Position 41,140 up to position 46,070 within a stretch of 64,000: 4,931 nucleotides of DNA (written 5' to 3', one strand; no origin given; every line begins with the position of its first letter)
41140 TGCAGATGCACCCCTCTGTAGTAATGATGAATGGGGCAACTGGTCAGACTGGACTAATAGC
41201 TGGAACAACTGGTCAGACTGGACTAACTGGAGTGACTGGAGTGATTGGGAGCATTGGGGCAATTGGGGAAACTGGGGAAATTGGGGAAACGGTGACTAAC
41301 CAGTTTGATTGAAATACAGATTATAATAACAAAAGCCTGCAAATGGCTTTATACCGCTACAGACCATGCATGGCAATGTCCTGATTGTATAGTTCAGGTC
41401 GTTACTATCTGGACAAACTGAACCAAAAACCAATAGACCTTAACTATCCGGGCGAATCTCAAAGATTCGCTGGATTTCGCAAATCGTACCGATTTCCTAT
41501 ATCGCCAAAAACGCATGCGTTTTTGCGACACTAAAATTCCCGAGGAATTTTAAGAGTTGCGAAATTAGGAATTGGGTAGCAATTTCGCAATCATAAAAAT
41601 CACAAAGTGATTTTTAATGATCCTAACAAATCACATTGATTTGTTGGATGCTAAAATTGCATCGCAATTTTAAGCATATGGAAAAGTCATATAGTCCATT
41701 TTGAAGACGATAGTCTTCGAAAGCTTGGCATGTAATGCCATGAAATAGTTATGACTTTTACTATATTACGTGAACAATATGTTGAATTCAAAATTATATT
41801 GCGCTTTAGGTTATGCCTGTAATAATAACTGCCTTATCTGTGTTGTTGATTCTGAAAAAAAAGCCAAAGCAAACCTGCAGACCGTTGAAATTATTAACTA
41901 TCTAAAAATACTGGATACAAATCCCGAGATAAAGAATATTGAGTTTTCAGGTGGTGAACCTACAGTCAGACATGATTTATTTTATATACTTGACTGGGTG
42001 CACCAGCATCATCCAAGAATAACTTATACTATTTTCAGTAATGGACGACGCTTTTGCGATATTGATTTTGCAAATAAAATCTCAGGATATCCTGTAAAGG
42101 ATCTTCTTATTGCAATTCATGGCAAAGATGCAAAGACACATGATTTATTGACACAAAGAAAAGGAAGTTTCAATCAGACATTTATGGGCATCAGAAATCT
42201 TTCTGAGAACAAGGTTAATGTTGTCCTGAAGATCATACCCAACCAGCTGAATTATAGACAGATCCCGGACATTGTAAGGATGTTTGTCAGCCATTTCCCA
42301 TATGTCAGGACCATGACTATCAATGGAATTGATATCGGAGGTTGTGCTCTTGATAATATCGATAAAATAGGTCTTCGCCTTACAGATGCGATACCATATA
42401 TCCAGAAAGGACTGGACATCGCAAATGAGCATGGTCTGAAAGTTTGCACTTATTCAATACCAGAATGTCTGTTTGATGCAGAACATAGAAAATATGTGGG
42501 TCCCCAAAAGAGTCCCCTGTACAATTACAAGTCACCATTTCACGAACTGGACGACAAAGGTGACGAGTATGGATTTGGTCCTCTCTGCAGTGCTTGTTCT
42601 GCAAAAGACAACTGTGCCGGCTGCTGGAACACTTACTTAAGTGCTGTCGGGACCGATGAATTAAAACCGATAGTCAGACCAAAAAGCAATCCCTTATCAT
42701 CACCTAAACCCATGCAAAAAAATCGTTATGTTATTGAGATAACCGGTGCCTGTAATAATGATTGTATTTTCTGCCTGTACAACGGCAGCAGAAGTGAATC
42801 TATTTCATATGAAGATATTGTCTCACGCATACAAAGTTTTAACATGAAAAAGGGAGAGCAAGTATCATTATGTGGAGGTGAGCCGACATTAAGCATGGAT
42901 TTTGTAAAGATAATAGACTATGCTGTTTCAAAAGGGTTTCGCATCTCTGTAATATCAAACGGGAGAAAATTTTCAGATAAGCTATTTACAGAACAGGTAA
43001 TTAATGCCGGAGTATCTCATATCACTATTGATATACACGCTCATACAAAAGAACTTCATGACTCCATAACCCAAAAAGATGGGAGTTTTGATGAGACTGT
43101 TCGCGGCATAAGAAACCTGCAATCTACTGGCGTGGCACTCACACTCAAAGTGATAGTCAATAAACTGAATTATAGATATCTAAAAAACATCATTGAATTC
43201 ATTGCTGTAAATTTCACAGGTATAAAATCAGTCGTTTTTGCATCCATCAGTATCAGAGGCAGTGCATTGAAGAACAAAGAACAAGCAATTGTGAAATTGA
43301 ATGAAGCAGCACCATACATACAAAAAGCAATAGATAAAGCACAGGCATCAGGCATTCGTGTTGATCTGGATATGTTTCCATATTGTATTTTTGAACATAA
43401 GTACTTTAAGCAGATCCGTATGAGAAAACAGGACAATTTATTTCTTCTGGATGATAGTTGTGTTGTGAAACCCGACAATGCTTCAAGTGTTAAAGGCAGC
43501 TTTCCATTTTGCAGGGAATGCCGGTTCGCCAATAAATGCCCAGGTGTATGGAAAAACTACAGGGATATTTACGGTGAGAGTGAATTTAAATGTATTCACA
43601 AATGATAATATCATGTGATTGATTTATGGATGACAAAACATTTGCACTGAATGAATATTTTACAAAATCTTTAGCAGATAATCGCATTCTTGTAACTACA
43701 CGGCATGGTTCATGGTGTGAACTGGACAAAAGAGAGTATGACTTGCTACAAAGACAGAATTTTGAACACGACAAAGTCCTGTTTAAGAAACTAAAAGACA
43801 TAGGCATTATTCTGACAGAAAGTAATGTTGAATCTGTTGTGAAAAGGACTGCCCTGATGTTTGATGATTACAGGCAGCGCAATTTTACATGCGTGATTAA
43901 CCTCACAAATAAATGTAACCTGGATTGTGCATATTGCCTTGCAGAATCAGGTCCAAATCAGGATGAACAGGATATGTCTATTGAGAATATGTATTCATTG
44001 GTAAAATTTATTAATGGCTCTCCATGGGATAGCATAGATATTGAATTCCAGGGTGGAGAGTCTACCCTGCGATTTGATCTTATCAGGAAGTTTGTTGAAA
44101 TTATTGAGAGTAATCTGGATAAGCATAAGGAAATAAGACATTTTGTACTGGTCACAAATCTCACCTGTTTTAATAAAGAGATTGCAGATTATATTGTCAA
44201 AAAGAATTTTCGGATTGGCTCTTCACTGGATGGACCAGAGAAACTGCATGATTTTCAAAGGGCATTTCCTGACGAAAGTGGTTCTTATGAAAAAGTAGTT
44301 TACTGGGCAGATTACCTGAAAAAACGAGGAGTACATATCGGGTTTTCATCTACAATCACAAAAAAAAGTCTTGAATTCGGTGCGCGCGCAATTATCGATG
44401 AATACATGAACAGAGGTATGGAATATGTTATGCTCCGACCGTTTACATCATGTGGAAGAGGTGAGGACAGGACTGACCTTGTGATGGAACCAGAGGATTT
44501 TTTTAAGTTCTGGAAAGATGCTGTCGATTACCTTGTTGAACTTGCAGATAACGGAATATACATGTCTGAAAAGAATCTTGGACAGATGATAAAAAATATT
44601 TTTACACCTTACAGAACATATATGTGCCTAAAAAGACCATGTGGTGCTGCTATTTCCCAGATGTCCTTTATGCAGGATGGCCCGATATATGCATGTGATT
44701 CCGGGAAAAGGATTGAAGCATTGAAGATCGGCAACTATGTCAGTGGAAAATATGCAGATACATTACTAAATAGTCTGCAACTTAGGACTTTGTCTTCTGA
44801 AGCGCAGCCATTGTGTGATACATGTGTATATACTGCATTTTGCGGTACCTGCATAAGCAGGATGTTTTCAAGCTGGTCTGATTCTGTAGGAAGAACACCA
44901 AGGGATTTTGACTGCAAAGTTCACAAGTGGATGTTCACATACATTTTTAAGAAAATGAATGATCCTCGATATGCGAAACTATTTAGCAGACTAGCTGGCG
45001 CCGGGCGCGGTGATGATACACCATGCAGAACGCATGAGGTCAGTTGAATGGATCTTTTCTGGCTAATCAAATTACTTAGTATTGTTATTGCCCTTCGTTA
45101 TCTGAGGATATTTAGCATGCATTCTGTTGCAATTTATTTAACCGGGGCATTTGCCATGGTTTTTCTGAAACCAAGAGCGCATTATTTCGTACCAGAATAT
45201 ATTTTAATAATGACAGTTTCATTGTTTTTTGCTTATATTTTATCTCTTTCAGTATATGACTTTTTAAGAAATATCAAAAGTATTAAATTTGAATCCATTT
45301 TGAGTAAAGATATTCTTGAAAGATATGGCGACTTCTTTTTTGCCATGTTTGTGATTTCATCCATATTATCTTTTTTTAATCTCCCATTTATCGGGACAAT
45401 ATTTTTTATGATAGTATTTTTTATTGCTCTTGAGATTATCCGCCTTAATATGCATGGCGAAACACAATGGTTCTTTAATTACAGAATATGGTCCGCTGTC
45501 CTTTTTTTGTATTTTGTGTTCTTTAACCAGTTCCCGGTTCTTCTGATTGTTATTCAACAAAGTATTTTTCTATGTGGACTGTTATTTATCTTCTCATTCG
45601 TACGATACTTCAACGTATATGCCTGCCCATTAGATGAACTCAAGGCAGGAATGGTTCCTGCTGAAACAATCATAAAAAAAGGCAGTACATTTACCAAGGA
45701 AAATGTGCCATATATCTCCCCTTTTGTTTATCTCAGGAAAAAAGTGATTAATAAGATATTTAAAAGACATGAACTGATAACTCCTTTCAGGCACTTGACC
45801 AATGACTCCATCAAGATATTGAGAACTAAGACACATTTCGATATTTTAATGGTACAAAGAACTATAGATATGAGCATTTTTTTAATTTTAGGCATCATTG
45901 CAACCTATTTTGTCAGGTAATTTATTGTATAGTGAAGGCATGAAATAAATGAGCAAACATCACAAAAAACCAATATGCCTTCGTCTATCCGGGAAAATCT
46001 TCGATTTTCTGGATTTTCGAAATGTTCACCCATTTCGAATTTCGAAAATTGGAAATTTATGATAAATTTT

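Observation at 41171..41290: Thirteen W-x-(N/D/H) triplets whose codon variation is silent only in the Trp frame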

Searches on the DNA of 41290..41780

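Call 76: search_rna_families(source=window, start=41290, end=41780, threshold=evalue, max_evalue=1)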
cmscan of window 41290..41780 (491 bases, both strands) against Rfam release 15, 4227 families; matches with E-value up to 1: 2.
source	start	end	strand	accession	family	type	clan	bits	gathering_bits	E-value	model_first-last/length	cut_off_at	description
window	41603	41638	-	RF00642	mir-23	Gene; miRNA;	-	18.6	52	0.31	19-53/73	no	mir-23 microRNA precursor family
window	41603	41638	+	RF00642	mir-23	Gene; miRNA;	-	17.2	52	0.8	19-53/73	no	mir-23 microRNA precursor family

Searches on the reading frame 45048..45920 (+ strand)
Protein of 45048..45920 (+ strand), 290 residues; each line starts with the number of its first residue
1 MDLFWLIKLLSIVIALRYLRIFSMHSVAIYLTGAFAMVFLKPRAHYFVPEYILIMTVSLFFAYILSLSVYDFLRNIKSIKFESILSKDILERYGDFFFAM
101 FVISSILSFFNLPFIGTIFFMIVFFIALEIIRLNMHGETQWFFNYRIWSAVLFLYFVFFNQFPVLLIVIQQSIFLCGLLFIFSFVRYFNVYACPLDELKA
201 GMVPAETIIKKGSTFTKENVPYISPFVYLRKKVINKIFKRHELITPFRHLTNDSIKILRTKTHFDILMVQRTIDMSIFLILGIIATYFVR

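Call 5: search_protein_families(library=ncbifam, proteins=[window:45048-45920:+], max_evalue=0.01)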
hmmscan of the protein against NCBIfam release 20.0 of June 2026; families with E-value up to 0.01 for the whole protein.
window:45048-45920:+ (290 aa): 0 families

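Call 6: search_protein_families(library=pfam, proteins=[window:45048-45920:+], max_evalue=0.01)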
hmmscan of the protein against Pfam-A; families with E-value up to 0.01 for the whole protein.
window:45048-45920:+ (290 aa): 0 families

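Call 40: search_protein_families(library=pfam, proteins=[window:45048-45920:+], max_evalue=1)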
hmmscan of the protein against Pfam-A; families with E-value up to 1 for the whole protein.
window:45048-45920:+ (290 aa): 1 family
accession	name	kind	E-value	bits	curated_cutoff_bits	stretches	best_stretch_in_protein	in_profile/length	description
PF06819.16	Arc_PepC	-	0.035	14.8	23.4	1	193-259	28-96/110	Archaeal Peptidase A24 C-terminal Domain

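Call 41: find_homologous_proteins(query=window:45048-45920:+, max_evalue=0.001)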
Query window:45048-45920:+ (290 aa): 3 proteins with E <= 0.001 among 1707 candidates.
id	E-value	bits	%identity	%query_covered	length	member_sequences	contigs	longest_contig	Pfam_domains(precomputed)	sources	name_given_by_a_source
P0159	2.0e-154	531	98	88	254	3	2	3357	-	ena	-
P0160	1.1e-107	378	62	99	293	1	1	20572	-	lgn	-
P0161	6.0e-79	284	48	93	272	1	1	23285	-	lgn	-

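Call 62: search_protein_families(library=padloc, proteins=[window:45048-45920:+], max_evalue=0.001)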
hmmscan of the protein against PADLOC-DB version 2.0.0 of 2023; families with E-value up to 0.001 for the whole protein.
window:45048-45920:+ (290 aa): 0 families

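Call 83: predict_structure(alignment_id=A5)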
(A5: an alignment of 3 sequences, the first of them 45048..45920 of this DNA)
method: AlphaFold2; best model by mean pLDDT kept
length: 290 residues; sequences in the alignment: 3
mean_pLDDT: 40.3   pTM: 0.23
mean pLDDT of the five models: 40.3, 40.1, 39.9, 39.4, 38.9
residues with pLDDT >= 90: 0; 70-90: 0; 50-70: 33; < 50: 257
segments of 3 or more residues with pLDDT < 50: 16-26, 47-166, 170-211, 213-290
pLDDT, mean of each block of 10 residues (from residue 1): 55 49 47 51 49 46 39 33 32 41 42 40 41 38 37 42 47 46 34 32 37 41 37 32 29 36 36 40 40
secondary structure, 60 per line:
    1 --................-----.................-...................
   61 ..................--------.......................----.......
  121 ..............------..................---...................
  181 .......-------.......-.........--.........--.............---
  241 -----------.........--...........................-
elements in order: H3-18 H24-40 H42-78 H87-109 H114-134 H141-158 H162-187 H195-201 E203-211 E214-222 H225-237 H252-260 H263-289
